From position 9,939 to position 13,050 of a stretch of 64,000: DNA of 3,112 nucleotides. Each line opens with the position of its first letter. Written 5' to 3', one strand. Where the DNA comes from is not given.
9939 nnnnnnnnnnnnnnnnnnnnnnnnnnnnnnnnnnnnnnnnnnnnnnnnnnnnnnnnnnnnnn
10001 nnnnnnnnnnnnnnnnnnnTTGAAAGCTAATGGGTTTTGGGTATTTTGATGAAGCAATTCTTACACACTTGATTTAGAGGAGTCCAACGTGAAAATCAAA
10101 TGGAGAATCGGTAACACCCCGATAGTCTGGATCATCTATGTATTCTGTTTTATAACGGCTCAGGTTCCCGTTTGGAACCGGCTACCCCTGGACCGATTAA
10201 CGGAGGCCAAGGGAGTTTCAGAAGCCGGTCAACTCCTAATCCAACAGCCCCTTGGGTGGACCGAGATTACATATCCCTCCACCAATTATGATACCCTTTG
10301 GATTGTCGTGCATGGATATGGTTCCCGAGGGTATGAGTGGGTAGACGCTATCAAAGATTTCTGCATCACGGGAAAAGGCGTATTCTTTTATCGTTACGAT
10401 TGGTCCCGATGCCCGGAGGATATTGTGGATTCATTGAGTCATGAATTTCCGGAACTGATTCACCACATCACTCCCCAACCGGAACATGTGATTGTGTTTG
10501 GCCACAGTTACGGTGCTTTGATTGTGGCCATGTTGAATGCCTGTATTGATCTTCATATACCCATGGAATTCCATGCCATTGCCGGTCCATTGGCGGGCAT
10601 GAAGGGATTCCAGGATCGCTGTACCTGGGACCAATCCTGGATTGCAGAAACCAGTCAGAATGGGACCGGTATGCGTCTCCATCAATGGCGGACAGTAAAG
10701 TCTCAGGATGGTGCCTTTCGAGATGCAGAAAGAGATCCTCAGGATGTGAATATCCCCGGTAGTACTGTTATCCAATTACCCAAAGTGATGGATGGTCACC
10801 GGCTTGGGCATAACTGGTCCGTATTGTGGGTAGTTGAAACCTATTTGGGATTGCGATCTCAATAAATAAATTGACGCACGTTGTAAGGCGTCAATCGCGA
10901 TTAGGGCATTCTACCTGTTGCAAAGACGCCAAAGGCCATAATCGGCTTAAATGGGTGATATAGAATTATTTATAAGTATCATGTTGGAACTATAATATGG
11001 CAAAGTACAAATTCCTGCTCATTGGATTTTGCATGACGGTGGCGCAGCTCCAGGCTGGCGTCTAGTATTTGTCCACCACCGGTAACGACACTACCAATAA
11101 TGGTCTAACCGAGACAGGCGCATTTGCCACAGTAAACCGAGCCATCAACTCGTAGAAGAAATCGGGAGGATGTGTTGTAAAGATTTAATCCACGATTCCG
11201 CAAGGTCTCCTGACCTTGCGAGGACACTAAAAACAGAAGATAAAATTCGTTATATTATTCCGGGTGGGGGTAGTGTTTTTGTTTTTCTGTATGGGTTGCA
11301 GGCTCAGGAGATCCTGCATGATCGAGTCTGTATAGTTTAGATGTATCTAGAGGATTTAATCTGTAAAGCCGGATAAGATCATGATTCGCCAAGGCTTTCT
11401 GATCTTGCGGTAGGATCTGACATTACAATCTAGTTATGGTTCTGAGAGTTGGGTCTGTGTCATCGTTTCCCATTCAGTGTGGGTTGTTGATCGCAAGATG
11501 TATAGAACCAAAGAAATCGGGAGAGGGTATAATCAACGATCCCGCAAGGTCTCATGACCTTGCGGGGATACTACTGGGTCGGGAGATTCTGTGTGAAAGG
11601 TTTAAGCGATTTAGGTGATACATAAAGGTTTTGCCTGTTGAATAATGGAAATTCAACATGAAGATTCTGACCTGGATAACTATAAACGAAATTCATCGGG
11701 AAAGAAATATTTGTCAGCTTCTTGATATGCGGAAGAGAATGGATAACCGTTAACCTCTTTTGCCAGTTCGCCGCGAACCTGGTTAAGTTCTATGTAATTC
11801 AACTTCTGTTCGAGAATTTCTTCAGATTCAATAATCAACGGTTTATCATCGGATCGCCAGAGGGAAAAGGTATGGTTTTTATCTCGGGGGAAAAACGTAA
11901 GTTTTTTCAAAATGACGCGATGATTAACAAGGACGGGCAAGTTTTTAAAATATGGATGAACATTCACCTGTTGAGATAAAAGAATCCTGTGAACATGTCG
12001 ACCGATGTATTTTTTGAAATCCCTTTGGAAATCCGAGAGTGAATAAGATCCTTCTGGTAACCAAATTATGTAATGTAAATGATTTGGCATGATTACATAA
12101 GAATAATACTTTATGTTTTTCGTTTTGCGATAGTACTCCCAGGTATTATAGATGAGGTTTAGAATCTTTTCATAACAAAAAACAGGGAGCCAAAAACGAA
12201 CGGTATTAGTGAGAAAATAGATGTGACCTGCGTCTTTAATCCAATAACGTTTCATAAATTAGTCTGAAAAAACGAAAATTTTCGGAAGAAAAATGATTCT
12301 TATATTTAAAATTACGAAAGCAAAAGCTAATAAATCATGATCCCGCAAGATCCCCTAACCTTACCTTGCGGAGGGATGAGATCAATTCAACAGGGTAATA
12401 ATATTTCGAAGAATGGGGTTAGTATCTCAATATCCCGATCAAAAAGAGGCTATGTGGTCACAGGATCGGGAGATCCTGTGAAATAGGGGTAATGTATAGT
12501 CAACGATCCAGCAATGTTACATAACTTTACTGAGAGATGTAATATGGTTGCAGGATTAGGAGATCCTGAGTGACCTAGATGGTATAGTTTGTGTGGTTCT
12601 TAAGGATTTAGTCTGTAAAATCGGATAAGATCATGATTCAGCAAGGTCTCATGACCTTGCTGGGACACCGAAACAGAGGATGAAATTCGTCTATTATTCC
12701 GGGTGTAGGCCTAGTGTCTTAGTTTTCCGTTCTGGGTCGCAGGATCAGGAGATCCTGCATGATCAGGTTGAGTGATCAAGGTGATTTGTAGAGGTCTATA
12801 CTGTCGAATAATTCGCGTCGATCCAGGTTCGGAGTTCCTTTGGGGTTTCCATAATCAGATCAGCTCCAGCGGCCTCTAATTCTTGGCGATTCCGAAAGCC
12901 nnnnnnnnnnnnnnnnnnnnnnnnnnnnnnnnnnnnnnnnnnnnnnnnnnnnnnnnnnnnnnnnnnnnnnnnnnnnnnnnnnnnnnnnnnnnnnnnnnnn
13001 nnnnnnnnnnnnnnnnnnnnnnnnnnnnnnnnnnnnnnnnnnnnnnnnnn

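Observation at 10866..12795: RAYT (domesticated Y1 transposase) embedded in its own REP array: a compact REP/RAYT island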

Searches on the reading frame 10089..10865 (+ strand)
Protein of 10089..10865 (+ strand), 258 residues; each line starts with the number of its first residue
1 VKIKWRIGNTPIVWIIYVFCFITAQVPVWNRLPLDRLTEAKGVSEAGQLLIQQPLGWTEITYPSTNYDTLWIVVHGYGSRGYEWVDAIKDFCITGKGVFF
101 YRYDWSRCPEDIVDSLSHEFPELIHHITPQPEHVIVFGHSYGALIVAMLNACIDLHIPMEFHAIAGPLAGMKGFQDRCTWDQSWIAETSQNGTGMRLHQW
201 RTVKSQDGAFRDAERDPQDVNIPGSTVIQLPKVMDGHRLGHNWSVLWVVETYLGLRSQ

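Call 4: search_protein_families(library=pfam, proteins=[window:10089-10865:+], max_evalue=0.01)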
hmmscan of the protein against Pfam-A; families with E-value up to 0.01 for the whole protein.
window:10089-10865:+ (258 aa): 1 family
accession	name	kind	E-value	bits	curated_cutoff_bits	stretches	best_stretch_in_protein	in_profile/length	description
PF12697.13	Abhydrolase_6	-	1.5e-06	29.5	26.3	1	72-163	2-85/217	Alpha/beta hydrolase family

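Call 5: search_protein_families(library=ncbifam, proteins=[window:10089-10865:+], max_evalue=0.01)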
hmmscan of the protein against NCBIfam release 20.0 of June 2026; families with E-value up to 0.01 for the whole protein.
window:10089-10865:+ (258 aa): 0 families

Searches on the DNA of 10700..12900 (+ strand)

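Call 63: search_rna_families(source=window, start=10700, end=12900, threshold=evalue, max_evalue=1)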
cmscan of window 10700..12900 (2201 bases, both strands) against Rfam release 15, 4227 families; matches with E-value up to 1: 1.
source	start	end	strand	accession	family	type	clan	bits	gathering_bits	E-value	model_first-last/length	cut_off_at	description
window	10874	10948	+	RF02236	asX2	Gene; sRNA;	-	21.7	70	0.28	1-87/87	no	Xanthomonas sRNA asX2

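Call 68: build_rna_model(alignment_id=A2, structure=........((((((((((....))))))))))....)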
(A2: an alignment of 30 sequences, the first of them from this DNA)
Model R1 built from alignment A2 (30 sequences, 36 columns); structure: as given.
model positions 36; base pairs 10; branch points 0; effective number of sequences 30; information 1.182 bits per position. Calibrated on 0.2 Mb of random sequence (short: E-values are rough).
structure used (alignment columns):
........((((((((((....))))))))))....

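Call 69: search_with_rna_model(model_id=R1, source=window, filters=off, max_evalue=10)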
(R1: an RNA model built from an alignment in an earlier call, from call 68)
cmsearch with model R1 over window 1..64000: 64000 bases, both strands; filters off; matches with E-value up to 10: 24.
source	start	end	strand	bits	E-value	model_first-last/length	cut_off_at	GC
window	11534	11569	+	46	8.5e-12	1-36/36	no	0.58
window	11190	11225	+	45.8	9.8e-12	1-36/36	no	0.61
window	12733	12768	-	43.1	6.3e-11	1-36/36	no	0.56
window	12631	12666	+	42.4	1.1e-10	1-36/36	no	0.5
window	12454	12489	-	38.6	1.6e-09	1-36/36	no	0.56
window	11292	11327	-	33.6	5.7e-08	1-36/36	no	0.56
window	12335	12375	+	23.1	0.0001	1-36/36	no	0.56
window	11538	11566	-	15.9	0.017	8-36/36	no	0.62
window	12635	12670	-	15.4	0.024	1-36/36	no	0.56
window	11194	11229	-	15.1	0.03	1-36/36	no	0.56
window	12501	12536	+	12.6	0.18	1-36/36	no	0.39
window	12551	12568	-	11.8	0.31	12-29/36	no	0.5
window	59413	59442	+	11.2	0.49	1-36/36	no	0.6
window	48421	48445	+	10.5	0.79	1-36/36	no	0.48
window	12458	12481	+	10.2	0.99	9-32/36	no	0.54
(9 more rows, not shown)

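Call 70: search_with_rna_model(model_id=R1, sources=[L005, L128, L131, L134, L136, L150, L154, L161, L104], filters=off, max_evalue=0.01)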
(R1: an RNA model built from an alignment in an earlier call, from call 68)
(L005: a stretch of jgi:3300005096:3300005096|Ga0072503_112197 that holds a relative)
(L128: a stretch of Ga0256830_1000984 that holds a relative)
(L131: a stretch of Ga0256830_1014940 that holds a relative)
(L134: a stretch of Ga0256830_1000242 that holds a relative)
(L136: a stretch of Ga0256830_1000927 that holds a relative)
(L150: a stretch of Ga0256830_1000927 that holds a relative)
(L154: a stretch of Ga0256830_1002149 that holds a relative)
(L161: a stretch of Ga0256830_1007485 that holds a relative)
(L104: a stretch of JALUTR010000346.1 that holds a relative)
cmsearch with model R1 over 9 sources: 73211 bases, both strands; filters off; matches with E-value up to 0.01: 37.
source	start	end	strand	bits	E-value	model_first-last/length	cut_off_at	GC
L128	6075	6110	-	52.6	8.7e-14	1-36/36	no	0.53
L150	6877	6912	-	51.8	1.6e-13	1-36/36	no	0.61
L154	262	297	-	51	2.6e-13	1-36/36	no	0.53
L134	444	479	+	51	2.7e-13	1-36/36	no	0.64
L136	6733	6768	+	51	2.7e-13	1-36/36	no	0.64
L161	5864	5899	+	51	2.7e-13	1-36/36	no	0.64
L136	6684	6719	-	50.3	4.6e-13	1-36/36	no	0.56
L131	2739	2774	+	49.6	7.2e-13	1-36/36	no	0.56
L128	2081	2116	+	49.5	7.8e-13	1-36/36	no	0.5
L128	6124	6159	+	49.5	7.8e-13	1-36/36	no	0.5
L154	1383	1418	-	49.5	7.8e-13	1-36/36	no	0.5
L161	5814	5849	-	49.5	7.8e-13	1-36/36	no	0.5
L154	1246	1281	+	49.3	9.2e-13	1-36/36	no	0.56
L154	1432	1467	+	49.2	9.5e-13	1-36/36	no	0.61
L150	6926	6961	+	49.1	1e-12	1-36/36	no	0.53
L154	1299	1334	-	48.8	1.3e-12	1-36/36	no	0.56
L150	7010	7045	+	48.4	1.7e-12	1-36/36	no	0.53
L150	7125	7160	+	48.1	2.1e-12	1-36/36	no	0.53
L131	2690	2725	-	48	2.2e-12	1-36/36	no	0.5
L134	395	430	-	47.6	3e-12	1-36/36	no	0.47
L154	131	166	+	47.3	3.7e-12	1-36/36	no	0.75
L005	10687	10722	-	47.2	4e-12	1-36/36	no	0.58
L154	311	346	+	47.1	4.2e-12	1-36/36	no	0.58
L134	259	294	+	46.9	4.9e-12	1-36/36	no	0.56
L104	118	153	-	46.9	4.9e-12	1-36/36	no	0.56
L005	9891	9926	-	45.7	1.1e-11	1-36/36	no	0.56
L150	7076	7111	-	45.6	1.3e-11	1-36/36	no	0.61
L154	377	412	-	45.4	1.5e-11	1-36/36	no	0.53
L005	9795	9830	+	39.4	1e-09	1-36/36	no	0.53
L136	6780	6815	-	38.9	1.5e-09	1-36/36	no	0.53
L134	505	540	+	38.4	2.2e-09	1-36/36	no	0.69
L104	65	100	+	37.3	4.6e-09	1-36/36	no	0.47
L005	7318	7353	+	36.9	6.1e-09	1-36/36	no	0.47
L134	312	347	-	36.5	8.1e-09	1-36/36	no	0.5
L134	491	526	-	32.1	1.8e-07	1-36/36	no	0.53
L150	7014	7049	-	21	0.00051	1-36/36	no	0.56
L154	373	408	+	19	0.0021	1-36/36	no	0.56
